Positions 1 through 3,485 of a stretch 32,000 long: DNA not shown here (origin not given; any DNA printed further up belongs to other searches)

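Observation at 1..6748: Five-gene coupled operon built around a Rad50/SbcC-type zinc-hook ATPase without Mre11/SbcD: candidate new SMC-family surveillance/defence system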

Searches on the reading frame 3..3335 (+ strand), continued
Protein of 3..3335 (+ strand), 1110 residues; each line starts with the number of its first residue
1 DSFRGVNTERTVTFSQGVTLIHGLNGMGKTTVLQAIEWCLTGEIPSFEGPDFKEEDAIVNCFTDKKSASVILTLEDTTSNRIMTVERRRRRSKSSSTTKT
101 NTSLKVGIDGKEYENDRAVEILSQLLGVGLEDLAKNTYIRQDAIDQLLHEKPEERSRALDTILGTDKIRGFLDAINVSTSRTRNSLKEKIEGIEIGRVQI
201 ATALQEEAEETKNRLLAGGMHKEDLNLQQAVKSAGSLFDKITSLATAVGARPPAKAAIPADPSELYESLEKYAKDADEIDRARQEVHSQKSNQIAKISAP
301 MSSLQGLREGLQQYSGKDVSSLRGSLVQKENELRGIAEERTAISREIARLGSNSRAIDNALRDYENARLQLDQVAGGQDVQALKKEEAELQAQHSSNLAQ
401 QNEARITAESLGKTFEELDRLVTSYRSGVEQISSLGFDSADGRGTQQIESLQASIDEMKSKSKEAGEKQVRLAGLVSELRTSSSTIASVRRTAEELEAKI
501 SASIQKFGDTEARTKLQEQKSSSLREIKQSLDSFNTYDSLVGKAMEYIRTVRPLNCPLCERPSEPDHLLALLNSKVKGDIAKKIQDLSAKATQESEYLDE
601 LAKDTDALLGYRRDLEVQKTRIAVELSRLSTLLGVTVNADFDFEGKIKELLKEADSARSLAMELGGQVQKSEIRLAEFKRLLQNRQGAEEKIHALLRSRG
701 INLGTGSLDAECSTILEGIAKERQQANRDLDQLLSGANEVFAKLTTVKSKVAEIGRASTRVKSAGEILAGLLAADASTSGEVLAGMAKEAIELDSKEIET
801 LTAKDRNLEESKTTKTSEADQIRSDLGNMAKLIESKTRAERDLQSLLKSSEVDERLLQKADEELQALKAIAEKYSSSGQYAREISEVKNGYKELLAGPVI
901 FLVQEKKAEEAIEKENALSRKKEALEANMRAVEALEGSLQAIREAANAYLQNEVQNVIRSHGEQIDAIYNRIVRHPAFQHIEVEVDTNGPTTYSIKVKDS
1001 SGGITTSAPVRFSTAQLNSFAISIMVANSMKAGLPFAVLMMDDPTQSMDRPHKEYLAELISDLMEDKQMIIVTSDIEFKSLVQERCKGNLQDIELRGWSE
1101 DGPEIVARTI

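Call 23: search_protein_families(library=padloc, proteins=[L003:3723-4355:+, L004:3930-4589:+, L003:4376-5404:+, L004:4590-5666:+, L003:5414-6679:+, L004:5688-6932:+, L001:4335-4499:+, P0002, P0003], max_evalue=0.1)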
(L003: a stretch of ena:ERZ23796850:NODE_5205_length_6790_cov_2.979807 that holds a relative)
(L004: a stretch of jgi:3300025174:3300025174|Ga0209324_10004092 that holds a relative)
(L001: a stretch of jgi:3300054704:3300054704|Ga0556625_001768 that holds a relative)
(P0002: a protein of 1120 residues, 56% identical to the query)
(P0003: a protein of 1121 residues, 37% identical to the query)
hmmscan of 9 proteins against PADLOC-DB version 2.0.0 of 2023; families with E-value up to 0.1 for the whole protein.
L003:3723-4355:+ (210 aa): 3 families
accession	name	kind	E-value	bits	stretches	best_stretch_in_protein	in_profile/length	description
PDLC01880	CARF4--CARF_PDDEXK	-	7.4e-05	20.2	1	65-112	273-321/364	-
PDLC01894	CARF4--CARF_PDDEXK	-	0.00011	19.7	1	61-114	234-292/336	-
PDLC01891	CARF4--CARF_PDDEXK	-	0.007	14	1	30-102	207-274/319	-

L004:3930-4589:+ (219 aa): 3 families
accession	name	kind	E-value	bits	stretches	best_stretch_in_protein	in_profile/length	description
PDLC01893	CARF4--CARF_PDDEXK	-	0.0054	14.1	1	69-147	298-370/382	-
PDLC01880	CARF4--CARF_PDDEXK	-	0.015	12.6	1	70-148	277-349/364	-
PDLC03853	LmuA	-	0.069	9.9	1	70-96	555-581/655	-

L003:4376-5404:+ (342 aa): 0 families

L004:4590-5666:+ (358 aa): 0 families

L003:5414-6679:+ (421 aa): 0 families

L004:5688-6932:+ (414 aa): 0 families

L001:4335-4499:+ (54 aa): 1 family
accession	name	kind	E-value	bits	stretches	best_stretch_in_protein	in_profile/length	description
PDLC02969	SP_VI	-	0.0056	15.1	1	19-52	7-40/77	-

P0002 (1120 aa): 35 families (the best 25 are shown)
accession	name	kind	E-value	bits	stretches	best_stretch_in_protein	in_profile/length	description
PDLC03865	LmuB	-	6e-51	171.7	2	281-1106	190-998/1007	-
PDLC03859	LmuB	-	1.2e-41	141.6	3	4-543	4-481/611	-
PDLC02741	PbeC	-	1.5e-15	54.8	2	4-120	2-121/644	PbeC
PDLC03868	LmuB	-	5.2e-15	52.8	2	3-58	4-60/1035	-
PDLC03863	LmuB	-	9.1e-13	45.7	2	12-343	9-295/610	-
PDLC02714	PbeC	-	1.2e-11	42.2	1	5-113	3-118/651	PbeC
PDLC02979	AriA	-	1e-10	40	1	5-383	3-288/373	-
PDLC02722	PbeC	-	1.7e-10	38.2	1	5-129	3-127/643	PbeC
PDLC00278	PtuA1|PtuA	-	2.9e-10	38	1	5-126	3-134/436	AAA ATPase domain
PDLC00298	PtuA1|PtuA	-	5.3e-10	36.9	1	5-139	3-145/423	AAA ATPase domain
PDLC00271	PtuA1|PtuA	-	4.9e-09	34.2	1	5-113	3-119/421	AAA ATPase domain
PDLC00310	PtuA1|PtuA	-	4.8e-08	30.5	1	5-115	3-119/443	AAA ATPase domain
PDLC03861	LmuB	-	1.3e-07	27.9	1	3-85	208-290/1213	-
PDLC02750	PbeC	-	3.1e-07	27.3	1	5-79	3-76/629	PbeC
PDLC03860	LmuB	-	4.2e-07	26.9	1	6-69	7-67/565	-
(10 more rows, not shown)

P0003 (1121 aa): 23 families
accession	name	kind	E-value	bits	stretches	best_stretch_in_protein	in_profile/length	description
PDLC03865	LmuB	-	2e-47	160.1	1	6-1106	4-992/1007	-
PDLC03859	LmuB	-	1.6e-33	114.8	3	20-495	17-479/611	-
PDLC03861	LmuB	-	2.2e-12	43.8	1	4-104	209-307/1213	-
PDLC03868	LmuB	-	3.6e-12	43.4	2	25-84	27-88/1035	-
PDLC04135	mad3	-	2.4e-11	41.8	2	5-308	2-219/374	mads_3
PDLC03863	LmuB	-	5.9e-11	39.8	3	414-701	191-450/610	-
PDLC00278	PtuA1|PtuA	-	4e-10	37.6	1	6-116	4-118/436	AAA ATPase domain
PDLC02741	PbeC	-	4.9e-09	33.2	2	4-118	2-120/644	PbeC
PDLC00310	PtuA1|PtuA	-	6.3e-08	30.1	1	6-116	4-119/443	AAA ATPase domain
PDLC02714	PbeC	-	9.5e-08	29.3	1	5-111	3-112/651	PbeC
PDLC03860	LmuB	-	5.2e-07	26.6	1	20-71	20-69/565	-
PDLC02739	PbeC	-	6.1e-07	26.5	1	5-190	3-197/644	PbeC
PDLC02722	PbeC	-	8.7e-07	25.9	1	12-217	10-212/643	PbeC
PDLC02747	PbeC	-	2.1e-06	24.9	2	19-73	17-72/632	PbeC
PDLC03864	LmuB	-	1.3e-05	22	1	22-64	68-111/657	-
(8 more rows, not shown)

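Call 56: find_related_loci(query=A4, collection=genome_contigs, flank=9000)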
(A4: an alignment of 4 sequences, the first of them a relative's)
Query A4 (1120 aa) in genome_contigs; peptide patterns used: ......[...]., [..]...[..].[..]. (x = any residue, [..] = any of these).
156 stretches matched a pattern; 16 encode a relative of the query (tblastn E <= 1e-3); 16 distinct loci.
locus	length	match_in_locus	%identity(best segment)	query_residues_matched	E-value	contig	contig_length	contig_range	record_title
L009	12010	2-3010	33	115-1115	1e-165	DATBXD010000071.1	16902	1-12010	MAG TPA_asm: Nitrososphaerales archaeon isolate SMAG_U7558 k141_777401, whole genome shotgun sequence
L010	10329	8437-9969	34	1-657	4e-50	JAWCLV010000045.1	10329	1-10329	MAG: Candidatus Bathyarchaeia archaeon isolate JZ-2_201705_bins_236 JZ-2_201705_bins_236_scaffold_46, whole genome shotg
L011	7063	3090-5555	38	1-1118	1e-47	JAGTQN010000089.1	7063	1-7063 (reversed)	MAG: Candidatus Bathyarchaeota archaeon isolate QZM_A2_bin_28 QZM_A2_bin_28_scaffold_6449_curated, whole genome shotgun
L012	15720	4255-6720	29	1-1115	1e-42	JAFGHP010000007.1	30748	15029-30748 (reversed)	MAG: Candidatus Bathyarchaeota archaeon isolate Zod_Metabat.1465 k87_423645, whole genome shotgun sequence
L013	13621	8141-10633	28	1-1117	2e-42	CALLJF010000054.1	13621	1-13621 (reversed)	MAG: uncultured Nitrososphaerales archaeon isolate S1_Bin_METABAT__299_1 genome assembly, contig: c_000001196418, whole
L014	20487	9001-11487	31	1-1117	6e-41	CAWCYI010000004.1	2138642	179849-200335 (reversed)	MAG: uncultured Nitrososphaerota archaeon isolate MFD09222.bin.2.173 genome assembly, contig: contig_60674, whole genome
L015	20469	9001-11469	30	1-1115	3e-40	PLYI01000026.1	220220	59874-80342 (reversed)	MAG: Candidatus Bathyarchaeota archaeon isolate palsa_989 73.20120700_P3D.286_contig_98232, whole genome shotgun sequenc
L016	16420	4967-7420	29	9-1117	1e-38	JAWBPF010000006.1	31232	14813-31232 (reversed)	MAG: Candidatus Bathyarchaeia archaeon isolate HHBFW-2_201803_bins_83 HHBFW-2_201803_bins_83_scaffold_6, whole genome sh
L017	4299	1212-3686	39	1-1115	1e-37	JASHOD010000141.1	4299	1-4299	MAG: Nitrososphaerales archaeon isolate JOPF014 JOPF_NEAR_contig_1461122, whole genome shotgun sequence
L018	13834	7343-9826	32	1-1115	7e-42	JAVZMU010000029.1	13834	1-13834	MAG: Nitrososphaerales archaeon isolate DRTY-6_201912_bins_25 DRTY-6_201912_bins_25_scaffold_29, whole genome shotgun se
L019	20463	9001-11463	28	1-1115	2e-34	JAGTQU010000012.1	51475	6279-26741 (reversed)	MAG: Candidatus Bathyarchaeota archaeon isolate QZM_B1_bin_55 QZM_B1_bin_55_scaffold_532_curated, whole genome shotgun s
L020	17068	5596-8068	41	4-1115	4e-37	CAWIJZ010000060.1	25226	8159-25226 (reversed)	MAG: uncultured Nitrososphaerota archaeon isolate MFD03726.bin.2.137 genome assembly, contig: contig_81969, whole genome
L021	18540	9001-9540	31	928-1115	5e-18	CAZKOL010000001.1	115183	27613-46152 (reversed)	MAG TPA_asm: uncultured Dehalococcoidales bacterium isolate SRP178699_co2_170 genome assembly, contig: NODE_19_length_11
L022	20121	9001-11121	26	5-1115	2e-14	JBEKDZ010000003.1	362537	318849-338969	MAG: Dehalococcoidales bacterium isolate SPRUCE 195 SPRUCE_195_3, whole genome shotgun sequence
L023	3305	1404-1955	25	939-1115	7e-12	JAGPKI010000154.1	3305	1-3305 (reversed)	MAG: Caldisericia bacterium isolate Gw_SlDig_bin_87 Gw_SlDig_73809_length_3305_cov_54.550975, whole genome shotgun seque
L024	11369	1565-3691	29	1-1115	3e-15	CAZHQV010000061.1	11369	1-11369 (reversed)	MAG TPA_asm: uncultured Dehalococcoidales bacterium isolate SRP068000_co4_61 genome assembly, contig: NODE_8413_length_1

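Call 60: search_protein_families(library=pfam, proteins=[L018:10415-11851:+, L012:7882-9102:+, L012:9107-10600:+, L013:11095-11775:+, L016:8795-9616:+, L024:3699-4229:+, L024:4410-7664:+, L024:7661-10972:+, L024:1345-1581:+, L024:1538-3697:+], max_evalue=0.01)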
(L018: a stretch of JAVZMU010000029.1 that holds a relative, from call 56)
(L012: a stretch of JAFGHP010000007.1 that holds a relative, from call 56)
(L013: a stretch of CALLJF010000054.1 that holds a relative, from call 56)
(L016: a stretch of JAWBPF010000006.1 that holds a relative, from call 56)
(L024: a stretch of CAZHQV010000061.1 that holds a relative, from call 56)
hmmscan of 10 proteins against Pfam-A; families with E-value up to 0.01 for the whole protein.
L018:10415-11851:+ (478 aa): 2 families
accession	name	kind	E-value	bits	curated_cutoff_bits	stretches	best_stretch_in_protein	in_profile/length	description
PF13337.12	BrxL_ATPase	-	1.2e-112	376.2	25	1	157-471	2-311/313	Lon-like protease BrxL-like, ATPase domain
PF20442.3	BrxL_N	-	1.5e-27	96.6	28.2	1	15-141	2-132/132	BREX system Lon protease-like protein BrxL N-terminal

L012:7882-9102:+ (406 aa): 5 families
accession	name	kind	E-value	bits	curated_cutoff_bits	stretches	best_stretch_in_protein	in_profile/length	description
PF22691.2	Thiolase_C_1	-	9e-31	107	28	1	253-406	5-144/144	Thiolase C-terminal domain-like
PF00108.29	Thiolase_N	-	4.5e-17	62.7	26.4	1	11-204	2-204/260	Thiolase, N-terminal domain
PF00109.32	ketoacyl-synt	-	1e-09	38.8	20.8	1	68-125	150-207/252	Beta-ketoacyl synthase, N-terminal domain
PF02803.24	Thiolase_C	-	6.5e-08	32.7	27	1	271-396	26-117/123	Thiolase, C-terminal domain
PF08545.16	ACP_syn_III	-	0.00077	19.7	24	0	89-127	4-42/80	3-Oxoacyl-[acyl-carrier-protein (ACP)] synthase III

L012:9107-10600:+ (497 aa): 4 families
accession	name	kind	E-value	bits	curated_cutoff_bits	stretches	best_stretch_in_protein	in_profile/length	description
PF08541.16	ACP_syn_III_C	-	8e-10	39.2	26.6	1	370-455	1-86/90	3-Oxoacyl-[acyl-carrier-protein (ACP)] synthase III C terminal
PF08540.16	HMG_CoA_synt_C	-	1.8e-06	28.3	25.1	1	411-468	149-210/280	Hydroxymethylglutaryl-coenzyme A synthase C terminal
PF12172.15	zf-ChsH2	-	8.7e-06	25.9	23.2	1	9-35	2-28/37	ChsH2, rubredoxin-like zinc ribbon domain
PF01154.23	HMG_CoA_synt_N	-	2.1e-05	24.9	25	1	190-316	49-170/174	Hydroxymethylglutaryl-coenzyme A synthase N terminal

L013:11095-11775:+ (226 aa): 0 families

L016:8795-9616:+ (273 aa): 1 family
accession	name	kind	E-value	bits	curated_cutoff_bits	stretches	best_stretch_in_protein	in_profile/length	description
PF02517.21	Rce1-like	-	2.5e-17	63.4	22.4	1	131-231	5-92/93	Type II CAAX prenyl endopeptidase Rce1-like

L024:3699-4229:+ (176 aa): 0 families

L024:4410-7664:+ (1084 aa): 2 families
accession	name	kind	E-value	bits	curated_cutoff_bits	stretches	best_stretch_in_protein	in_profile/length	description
PF12705.13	PDDEXK_1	-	2.2e-39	136.3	22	1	765-1052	3-247/247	PD-(D/E)XK nuclease superfamily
PF13361.12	UvrD_C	-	1e-06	28.9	25.6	1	272-367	44-138/350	UvrD-like helicase C-terminal domain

L024:7661-10972:+ (1103 aa): 6 families
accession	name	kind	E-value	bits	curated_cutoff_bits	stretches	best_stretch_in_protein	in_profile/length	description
PF00580.27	UvrD-helicase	-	2.1e-51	175.7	23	1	16-433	9-265/271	UvrD/REP helicase N-terminal domain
PF13361.12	UvrD_C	-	9.6e-23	81.6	25.6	2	687-833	236-349/350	UvrD-like helicase C-terminal domain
PF13245.12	AAA_19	-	1.6e-13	51.4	25.1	1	22-424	12-134/134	AAA domain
PF13538.12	UvrD_C_2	-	2.2e-09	37.5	27.4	1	740-761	2-23/52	UvrD-like helicase C-terminal domain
PF12705.13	PDDEXK_1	-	1.3e-08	35.6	22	1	936-1079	36-192/247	PD-(D/E)XK nuclease superfamily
PF12684.13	DUF3799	-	0.0029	17.8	26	0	936-1074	32-178/233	PDDEXK-like domain of unknown function (DUF3799)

L024:1345-1581:+ (78 aa): 0 families

L024:1538-3697:+ (719 aa): 7 families
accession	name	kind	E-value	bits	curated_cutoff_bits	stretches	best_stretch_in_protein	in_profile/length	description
PF13476.12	AAA_23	-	1.9e-16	61.8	27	1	16-350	1-199/201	AAA domain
PF02463.25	SMC_N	-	1.8e-13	50.9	40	1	14-693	2-204/220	RecF/RecN/SMC N terminal domain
PF13175.12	AAA_15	-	5.6e-07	29.9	32.1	1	12-458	1-267/374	AAA ATPase domain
PF13514.12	AAA_27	-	2.8e-05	24.2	22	1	12-63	1-54/206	AAA domain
PF11398.14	DUF2813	-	0.00018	21.4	21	1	12-59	1-46/372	Protein of unknown function (DUF2813)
PF13304.12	AAA_21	-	0.00064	20.3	27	0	37-61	1-31/304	AAA domain, putative AbiEii toxin, Type IV TA system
PF13324.12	GCIP_N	-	0.01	16.4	27.5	0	481-526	80-122/144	Grap2 and cyclin-D-interacting, N-terminal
